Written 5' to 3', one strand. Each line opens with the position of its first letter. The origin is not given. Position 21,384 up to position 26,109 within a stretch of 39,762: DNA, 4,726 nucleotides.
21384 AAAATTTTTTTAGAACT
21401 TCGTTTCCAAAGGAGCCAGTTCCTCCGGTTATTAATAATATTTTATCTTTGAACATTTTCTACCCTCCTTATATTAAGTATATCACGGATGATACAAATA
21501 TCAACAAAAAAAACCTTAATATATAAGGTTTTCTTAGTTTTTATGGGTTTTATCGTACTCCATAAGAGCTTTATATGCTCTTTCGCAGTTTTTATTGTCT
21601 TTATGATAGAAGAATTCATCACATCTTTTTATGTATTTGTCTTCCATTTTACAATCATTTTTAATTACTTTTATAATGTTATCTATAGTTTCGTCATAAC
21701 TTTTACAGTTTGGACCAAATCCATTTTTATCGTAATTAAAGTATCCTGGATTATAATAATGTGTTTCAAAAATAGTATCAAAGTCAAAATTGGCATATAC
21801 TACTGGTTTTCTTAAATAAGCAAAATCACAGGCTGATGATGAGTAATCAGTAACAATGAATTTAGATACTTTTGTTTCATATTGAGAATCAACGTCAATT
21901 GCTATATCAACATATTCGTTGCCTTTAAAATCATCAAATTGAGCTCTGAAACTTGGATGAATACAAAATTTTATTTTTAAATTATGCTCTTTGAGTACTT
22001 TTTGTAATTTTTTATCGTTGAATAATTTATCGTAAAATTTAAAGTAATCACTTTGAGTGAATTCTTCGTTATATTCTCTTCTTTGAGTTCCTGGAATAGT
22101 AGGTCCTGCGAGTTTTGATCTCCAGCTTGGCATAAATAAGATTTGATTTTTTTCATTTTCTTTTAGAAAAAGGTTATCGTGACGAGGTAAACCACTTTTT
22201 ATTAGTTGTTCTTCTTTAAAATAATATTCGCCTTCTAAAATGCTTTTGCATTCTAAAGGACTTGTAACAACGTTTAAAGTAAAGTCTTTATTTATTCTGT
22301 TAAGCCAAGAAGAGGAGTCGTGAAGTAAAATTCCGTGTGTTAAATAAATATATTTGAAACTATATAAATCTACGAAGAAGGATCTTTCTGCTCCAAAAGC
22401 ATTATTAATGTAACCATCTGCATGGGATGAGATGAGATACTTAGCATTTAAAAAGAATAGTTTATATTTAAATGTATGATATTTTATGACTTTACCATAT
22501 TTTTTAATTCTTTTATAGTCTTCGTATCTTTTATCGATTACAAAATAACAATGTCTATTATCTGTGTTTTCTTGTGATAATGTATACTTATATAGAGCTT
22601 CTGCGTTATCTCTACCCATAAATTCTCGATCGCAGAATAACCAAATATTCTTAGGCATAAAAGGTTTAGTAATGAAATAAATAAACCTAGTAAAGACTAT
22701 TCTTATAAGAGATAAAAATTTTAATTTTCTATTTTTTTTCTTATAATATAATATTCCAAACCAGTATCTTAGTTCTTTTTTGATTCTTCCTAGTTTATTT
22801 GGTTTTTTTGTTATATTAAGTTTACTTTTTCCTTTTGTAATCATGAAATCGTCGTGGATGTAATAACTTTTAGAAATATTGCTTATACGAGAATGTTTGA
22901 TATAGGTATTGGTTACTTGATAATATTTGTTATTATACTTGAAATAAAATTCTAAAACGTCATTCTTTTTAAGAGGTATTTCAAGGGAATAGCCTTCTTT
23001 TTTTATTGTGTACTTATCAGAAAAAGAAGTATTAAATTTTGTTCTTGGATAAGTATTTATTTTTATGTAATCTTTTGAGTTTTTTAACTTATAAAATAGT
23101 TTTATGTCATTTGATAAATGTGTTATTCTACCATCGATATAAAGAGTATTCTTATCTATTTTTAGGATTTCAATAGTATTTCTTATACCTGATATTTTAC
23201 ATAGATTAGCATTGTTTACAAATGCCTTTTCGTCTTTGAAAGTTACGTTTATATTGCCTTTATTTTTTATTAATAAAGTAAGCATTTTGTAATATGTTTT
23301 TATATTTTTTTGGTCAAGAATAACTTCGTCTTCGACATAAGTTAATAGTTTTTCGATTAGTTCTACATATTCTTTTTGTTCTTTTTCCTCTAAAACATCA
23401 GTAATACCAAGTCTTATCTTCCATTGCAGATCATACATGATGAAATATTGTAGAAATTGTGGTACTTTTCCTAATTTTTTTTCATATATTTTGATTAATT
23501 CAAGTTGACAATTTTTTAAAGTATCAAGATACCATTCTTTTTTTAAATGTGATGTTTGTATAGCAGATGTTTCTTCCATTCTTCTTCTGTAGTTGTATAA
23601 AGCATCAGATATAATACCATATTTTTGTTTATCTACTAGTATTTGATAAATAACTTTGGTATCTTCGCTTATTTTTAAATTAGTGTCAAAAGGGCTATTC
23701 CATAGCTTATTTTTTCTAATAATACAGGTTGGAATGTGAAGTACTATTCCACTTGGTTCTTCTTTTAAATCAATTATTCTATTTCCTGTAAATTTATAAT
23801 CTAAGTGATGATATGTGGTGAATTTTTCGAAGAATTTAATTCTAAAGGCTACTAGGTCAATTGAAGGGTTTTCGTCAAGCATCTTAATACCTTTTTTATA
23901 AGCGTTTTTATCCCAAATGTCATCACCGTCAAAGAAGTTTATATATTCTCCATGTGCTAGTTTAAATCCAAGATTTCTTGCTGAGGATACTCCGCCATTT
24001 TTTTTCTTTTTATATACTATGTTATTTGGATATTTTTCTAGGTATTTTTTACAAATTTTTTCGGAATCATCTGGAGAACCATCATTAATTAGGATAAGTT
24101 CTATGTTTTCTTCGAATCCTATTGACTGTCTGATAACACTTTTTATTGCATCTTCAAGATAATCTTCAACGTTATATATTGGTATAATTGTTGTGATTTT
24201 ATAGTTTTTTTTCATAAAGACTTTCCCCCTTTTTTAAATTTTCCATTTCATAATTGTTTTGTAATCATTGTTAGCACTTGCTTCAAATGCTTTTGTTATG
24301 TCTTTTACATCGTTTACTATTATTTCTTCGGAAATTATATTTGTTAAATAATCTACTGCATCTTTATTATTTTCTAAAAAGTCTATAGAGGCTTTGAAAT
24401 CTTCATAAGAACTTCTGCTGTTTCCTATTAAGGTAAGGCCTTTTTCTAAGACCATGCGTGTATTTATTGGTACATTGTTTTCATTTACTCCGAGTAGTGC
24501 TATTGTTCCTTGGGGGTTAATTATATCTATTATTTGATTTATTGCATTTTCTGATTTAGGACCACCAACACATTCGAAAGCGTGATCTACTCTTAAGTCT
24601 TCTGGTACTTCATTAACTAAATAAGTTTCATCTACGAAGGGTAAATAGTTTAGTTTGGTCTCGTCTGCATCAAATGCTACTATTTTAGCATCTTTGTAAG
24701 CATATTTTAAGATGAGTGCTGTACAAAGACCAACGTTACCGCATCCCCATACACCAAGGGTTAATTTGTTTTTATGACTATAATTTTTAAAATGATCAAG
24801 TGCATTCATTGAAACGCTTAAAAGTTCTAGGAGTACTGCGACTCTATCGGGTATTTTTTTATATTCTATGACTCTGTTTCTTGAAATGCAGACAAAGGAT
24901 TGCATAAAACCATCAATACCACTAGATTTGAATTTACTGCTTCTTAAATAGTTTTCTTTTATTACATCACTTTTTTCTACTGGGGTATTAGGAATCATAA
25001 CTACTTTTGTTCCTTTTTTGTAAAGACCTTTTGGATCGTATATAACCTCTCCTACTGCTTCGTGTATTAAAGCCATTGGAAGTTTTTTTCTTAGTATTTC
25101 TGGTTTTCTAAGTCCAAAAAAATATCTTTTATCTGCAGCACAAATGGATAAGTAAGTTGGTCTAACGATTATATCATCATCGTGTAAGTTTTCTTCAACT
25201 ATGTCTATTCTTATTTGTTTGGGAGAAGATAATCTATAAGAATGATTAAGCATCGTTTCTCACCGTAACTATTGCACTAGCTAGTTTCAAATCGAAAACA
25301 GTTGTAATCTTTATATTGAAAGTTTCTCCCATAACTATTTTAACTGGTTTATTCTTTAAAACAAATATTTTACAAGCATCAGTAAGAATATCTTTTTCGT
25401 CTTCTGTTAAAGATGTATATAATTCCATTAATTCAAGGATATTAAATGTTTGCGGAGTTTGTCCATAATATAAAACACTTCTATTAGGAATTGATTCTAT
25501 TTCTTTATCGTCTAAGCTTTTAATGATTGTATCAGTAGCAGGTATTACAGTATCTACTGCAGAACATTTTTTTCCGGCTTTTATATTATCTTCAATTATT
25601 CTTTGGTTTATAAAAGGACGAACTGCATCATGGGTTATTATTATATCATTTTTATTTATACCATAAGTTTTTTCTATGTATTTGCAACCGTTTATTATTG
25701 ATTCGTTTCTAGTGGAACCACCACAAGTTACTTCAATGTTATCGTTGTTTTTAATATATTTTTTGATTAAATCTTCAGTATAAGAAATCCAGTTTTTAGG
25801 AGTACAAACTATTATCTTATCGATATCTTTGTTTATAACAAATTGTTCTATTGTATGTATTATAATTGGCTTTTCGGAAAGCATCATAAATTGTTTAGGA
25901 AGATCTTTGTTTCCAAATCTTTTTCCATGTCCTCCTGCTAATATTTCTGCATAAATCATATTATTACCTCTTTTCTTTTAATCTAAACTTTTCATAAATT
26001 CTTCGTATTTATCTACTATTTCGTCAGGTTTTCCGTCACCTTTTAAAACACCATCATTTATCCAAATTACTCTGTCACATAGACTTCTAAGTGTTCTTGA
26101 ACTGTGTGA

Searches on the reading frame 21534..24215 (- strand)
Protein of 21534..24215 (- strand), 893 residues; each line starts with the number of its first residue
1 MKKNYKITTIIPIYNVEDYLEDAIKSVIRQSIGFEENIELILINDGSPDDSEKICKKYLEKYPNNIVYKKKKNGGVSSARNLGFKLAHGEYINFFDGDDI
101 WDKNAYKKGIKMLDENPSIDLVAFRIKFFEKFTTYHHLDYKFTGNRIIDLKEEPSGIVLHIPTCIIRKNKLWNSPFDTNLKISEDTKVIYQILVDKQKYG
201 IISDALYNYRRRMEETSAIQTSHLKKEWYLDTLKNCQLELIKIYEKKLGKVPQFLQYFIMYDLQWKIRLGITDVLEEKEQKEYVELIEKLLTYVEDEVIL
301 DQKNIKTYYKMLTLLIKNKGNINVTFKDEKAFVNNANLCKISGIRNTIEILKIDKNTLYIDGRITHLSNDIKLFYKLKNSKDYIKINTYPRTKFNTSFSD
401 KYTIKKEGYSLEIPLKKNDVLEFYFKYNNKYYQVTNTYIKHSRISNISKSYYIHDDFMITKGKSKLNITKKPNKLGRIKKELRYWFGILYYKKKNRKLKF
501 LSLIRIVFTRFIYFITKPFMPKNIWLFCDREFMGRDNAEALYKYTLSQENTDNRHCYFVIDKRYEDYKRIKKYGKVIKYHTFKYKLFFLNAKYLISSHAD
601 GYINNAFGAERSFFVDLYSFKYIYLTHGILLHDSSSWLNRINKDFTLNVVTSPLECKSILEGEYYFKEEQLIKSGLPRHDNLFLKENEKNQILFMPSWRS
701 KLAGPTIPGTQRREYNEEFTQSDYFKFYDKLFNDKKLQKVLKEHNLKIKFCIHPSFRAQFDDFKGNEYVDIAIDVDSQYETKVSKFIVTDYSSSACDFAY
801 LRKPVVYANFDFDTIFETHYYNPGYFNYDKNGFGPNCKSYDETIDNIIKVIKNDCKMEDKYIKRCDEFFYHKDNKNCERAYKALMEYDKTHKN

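Call 9: search_protein_families(library=pfam, proteins=[window:21534-24215:-], max_evalue=0.001)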
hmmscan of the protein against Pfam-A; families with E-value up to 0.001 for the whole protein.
window:21534-24215:- (893 aa): 4 families
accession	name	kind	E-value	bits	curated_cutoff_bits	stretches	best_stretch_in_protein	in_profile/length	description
PF04464.20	Glyphos_transf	-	3e-40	138.8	22.1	1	515-885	7-366/367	CDP-Glycerol:Poly(glycerophosphate) glycerophosphotransferase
PF00535.33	Glycos_transf_2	-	1.4e-34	119.9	23.3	1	9-169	2-162/168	Glycosyl transferase family 2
PF10111.15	Glyco_tranf_2_2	-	5.2e-14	52.8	27.3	1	9-123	2-121/276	Glycosyltransferase like family 2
PF13641.12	Glyco_tranf_2_3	-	1.3e-08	35.5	27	1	7-135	3-131/230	Glycosyltransferase like family 2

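Call 11: search_protein_families(library=ncbifam, proteins=[window:21534-24215:-], max_evalue=0.001)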
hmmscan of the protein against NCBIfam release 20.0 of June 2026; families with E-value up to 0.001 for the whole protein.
window:21534-24215:- (893 aa): 12 families
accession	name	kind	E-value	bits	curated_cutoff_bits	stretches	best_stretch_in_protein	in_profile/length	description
NF007482.0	PRK10073.1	equivalog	3.5e-26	92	423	1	2-116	3-113/334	glycosyltransferase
NF047683.1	TeichurnBiosyTuaG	equivalog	2.5e-19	69.9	400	1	3-229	4-223/252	teichuronic acid biosynthesis protein TuaG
NF053739.1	GlytfEpsEBac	equivalog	1.7e-17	63.3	450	1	6-130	2-124/265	glycosyltransferase EpsE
TIGR03937.1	PgaC_IcaA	equivalog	1.5e-16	60.4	422.3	1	3-122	43-159/407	poly-beta-1,6-N-acetyl-D-glucosamine synthase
TIGR03111.1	glyc2_xrt_Gpos1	hypoth_equivalog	8.1e-16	57.8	363.95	1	4-122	48-165/439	TIGR03111 family XrtG-associated glycosyltransferase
NF038302.1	EPS_HpsE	equivalog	4.6e-11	42.2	300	1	6-126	2-124/307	hormogonium polysaccharide biosynthesis glycosyltransferase HpsE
NF041394.1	GtaseAglG_Halo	equivalog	1e-10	41.4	440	1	7-117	3-111/304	glucosyl-dolichyl phosphate glucuronosyltransferase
NF041875.1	EPS_EpsD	equivalog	7e-10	38.8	370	1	9-100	3-91/325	exopolysaccharide biosynthesis glycosyltransferase EpsD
NF038299.1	EPS_HpsN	equivalog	2.3e-08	33.4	425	1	6-126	2-119/317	hormogonium polysaccharide biosynthesis glycosyltransferase HpsN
TIGR03965.1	mycofact_glyco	equivalog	2.4e-08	33.3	280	1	5-191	74-262/467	mycofactocin biosynthesis glycosyltransferase MftF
TIGR04283.1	glyco_like_mftF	equivalog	8e-08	32.1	182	1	8-229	2-205/221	TIGR04283 family arsenosugar biosynthesis glycosyltransferase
NF007986.1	PRK10714.1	equivalog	3.8e-07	29.4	529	1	5-98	6-100/316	undecaprenyl-phosphate 4-deoxy-4-formamido-L-arabinose transferase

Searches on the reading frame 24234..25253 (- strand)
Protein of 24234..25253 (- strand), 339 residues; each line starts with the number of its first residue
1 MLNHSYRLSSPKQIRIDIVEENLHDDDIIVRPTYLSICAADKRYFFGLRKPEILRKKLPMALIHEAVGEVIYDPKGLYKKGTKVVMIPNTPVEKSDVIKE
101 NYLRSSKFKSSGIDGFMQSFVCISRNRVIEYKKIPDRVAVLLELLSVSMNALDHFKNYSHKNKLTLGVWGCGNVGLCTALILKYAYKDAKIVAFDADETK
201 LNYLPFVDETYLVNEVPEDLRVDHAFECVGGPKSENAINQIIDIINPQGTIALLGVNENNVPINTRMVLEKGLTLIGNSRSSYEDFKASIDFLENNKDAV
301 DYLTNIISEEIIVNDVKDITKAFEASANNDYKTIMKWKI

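Call 4: search_protein_families(library=pfam, proteins=[window:24234-25253:-], max_evalue=0.01)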
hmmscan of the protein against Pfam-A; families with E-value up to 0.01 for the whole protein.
window:24234-25253:- (339 aa): 3 families
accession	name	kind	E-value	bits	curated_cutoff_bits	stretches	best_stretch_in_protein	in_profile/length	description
PF00107.32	ADH_zinc_N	-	1.8e-12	47.8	31.8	1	174-294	2-128/129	Zinc-binding dehydrogenase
PF16912.11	Glu_dehyd_C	-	2e-12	47.5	34.9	1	137-335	2-209/211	Glucose dehydrogenase C-terminus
PF08240.17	ADH_N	-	1.1e-07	32.5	23.5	1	25-130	2-101/104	Alcohol dehydrogenase GroES-like domain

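Call 11: search_protein_families(library=ncbifam, proteins=[window:24234-25253:-], max_evalue=0.001)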
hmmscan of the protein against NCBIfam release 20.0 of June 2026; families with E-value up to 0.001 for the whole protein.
window:24234-25253:- (339 aa): 11 families
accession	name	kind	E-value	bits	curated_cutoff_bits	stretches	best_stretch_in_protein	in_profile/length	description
NF007375.0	PRK09880.1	equivalog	4.7e-18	65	469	1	11-328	13-332/344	L-idonate 5-dehydrogenase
NF003808.0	PRK05396.1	equivalog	1.6e-12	47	380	1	24-337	24-340/341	L-threonine 3-dehydrogenase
NF041172.1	AcrlCoa_red_Thmprot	equivalog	7.1e-11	41.6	500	1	18-321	18-319/334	acryloyl-CoA reductase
NF010344.0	PRK13771.1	subfamily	2.4e-10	39.9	349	1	17-321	16-318/334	putative alcohol dehydrogenase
NF007489.0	PRK10083.1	equivalog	7.5e-10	38.3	376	1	27-333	26-333/339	Zn-dependent oxidoreductase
TIGR00692.1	tdh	equivalog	8.9e-09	34.8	458.35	1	25-324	23-326/340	L-threonine 3-dehydrogenase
TIGR03366.1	HpnZ_proposed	hypoth_equivalog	5e-07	29.2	328.1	1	165-309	158-308/315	putative phosphonate catabolism associated alcohol dehydrogenase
NF041097.1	keto_inos_dh_IolM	equivalog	1.2e-05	24.1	450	0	168-296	212-353/389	scyllo-inosose 3-dehydrogenase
TIGR03201.1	dearomat_had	equivalog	1.4e-05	24.4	338.65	1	21-207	19-209/349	6-hydroxycyclohex-1-ene-1-carbonyl-CoA dehydrogenase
NF006940.0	PRK09422.1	equivalog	5e-05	22.4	344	1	105-297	105-302/338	alcohol dehydrogenase AdhP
TIGR01202.1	bchC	equivalog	8.9e-05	21.7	291.25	1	8-301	7-277/308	chlorophyll synthesis pathway protein BchC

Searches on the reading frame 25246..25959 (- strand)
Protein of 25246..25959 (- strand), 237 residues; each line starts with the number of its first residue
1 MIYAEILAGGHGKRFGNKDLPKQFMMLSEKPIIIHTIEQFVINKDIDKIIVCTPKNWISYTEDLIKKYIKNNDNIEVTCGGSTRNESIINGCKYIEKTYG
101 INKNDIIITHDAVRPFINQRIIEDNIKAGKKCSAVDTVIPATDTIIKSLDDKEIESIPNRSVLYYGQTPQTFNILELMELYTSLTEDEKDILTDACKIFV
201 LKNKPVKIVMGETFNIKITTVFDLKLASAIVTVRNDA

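Call 4: search_protein_families(library=pfam, proteins=[window:25246-25959:-], max_evalue=0.01)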
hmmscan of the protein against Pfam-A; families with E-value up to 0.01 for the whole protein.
window:25246-25959:- (237 aa): 4 families
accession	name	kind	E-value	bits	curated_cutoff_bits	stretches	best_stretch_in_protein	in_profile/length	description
PF01128.25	IspD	-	1.2e-40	140.1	27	1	6-232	5-220/221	2-C-methyl-D-erythritol 4-phosphate cytidylyltransferase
PF00483.29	NTP_transferase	-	6e-06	26.5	21.2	1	6-99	4-101/245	Nucleotidyl transferase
PF12804.13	NTP_transf_3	-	7.8e-06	26.6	27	1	6-56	3-49/160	MobA-like NTP transferase domain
PF20404.3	DUF6694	-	0.0064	17.3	24.3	0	180-228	36-84/102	Family of unknown function (DUF6694)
